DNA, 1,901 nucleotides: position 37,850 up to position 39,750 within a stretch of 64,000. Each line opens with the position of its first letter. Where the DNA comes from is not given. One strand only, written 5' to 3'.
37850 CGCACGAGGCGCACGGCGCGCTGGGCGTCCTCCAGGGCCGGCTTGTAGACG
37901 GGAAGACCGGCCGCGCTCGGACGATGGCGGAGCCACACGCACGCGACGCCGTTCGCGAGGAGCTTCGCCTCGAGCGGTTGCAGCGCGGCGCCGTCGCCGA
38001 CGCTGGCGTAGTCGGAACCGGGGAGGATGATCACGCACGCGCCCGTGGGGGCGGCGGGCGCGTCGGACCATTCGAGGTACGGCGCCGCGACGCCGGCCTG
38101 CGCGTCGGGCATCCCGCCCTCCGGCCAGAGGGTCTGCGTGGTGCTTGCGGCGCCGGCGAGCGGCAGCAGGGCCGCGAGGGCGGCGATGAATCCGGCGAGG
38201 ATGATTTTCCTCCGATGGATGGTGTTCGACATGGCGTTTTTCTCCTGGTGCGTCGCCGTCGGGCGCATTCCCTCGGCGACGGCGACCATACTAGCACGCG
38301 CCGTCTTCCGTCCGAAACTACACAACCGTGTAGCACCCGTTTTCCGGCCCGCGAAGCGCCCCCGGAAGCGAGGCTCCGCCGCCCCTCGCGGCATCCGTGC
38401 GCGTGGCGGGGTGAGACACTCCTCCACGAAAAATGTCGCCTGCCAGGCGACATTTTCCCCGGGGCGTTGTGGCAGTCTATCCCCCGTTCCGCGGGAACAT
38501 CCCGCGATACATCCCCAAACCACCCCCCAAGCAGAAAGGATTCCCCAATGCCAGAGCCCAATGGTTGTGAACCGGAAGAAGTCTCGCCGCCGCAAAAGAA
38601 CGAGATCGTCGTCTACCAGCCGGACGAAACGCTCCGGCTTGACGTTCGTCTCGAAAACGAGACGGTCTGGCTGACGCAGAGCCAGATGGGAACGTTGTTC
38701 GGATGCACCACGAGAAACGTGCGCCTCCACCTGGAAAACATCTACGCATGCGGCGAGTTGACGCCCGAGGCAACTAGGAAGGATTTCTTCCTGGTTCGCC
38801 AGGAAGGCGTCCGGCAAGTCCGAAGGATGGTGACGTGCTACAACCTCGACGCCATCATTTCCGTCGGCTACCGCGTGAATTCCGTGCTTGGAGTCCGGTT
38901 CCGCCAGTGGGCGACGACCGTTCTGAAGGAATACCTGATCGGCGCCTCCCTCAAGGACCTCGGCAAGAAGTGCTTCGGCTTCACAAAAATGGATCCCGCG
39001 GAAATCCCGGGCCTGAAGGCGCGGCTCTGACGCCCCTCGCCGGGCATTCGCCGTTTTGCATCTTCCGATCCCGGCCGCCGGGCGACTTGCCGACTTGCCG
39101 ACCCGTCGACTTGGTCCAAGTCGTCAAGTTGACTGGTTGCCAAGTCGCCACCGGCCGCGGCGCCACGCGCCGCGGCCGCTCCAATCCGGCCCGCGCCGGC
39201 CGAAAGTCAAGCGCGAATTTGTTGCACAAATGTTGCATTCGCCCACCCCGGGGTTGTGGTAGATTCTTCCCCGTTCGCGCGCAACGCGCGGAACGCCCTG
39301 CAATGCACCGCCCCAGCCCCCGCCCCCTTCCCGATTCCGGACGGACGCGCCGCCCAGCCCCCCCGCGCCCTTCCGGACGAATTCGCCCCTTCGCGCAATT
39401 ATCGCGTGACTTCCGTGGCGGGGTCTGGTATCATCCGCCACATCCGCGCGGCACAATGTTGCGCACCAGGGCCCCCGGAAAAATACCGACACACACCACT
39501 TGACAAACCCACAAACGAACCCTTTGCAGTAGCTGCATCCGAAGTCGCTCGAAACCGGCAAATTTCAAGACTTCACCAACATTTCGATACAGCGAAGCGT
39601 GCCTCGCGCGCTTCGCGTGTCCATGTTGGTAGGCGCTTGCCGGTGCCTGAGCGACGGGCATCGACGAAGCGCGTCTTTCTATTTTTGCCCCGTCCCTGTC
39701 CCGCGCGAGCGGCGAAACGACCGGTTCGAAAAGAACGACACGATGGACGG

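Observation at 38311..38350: Shared 16-bp palindrome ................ with conserved flank in two beta-helix gene promoters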

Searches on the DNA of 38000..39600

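Call 47: search_rna_families(source=window, start=38000, end=39600, threshold=evalue, max_evalue=1)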
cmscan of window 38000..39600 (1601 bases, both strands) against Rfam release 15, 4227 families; matches with E-value up to 1: 1.
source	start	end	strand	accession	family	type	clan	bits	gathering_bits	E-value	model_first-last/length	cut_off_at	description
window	39083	39148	+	RF03982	mir-4865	Gene; miRNA;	-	25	100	0.047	1-84/84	no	mir-4865 microRNA precursor family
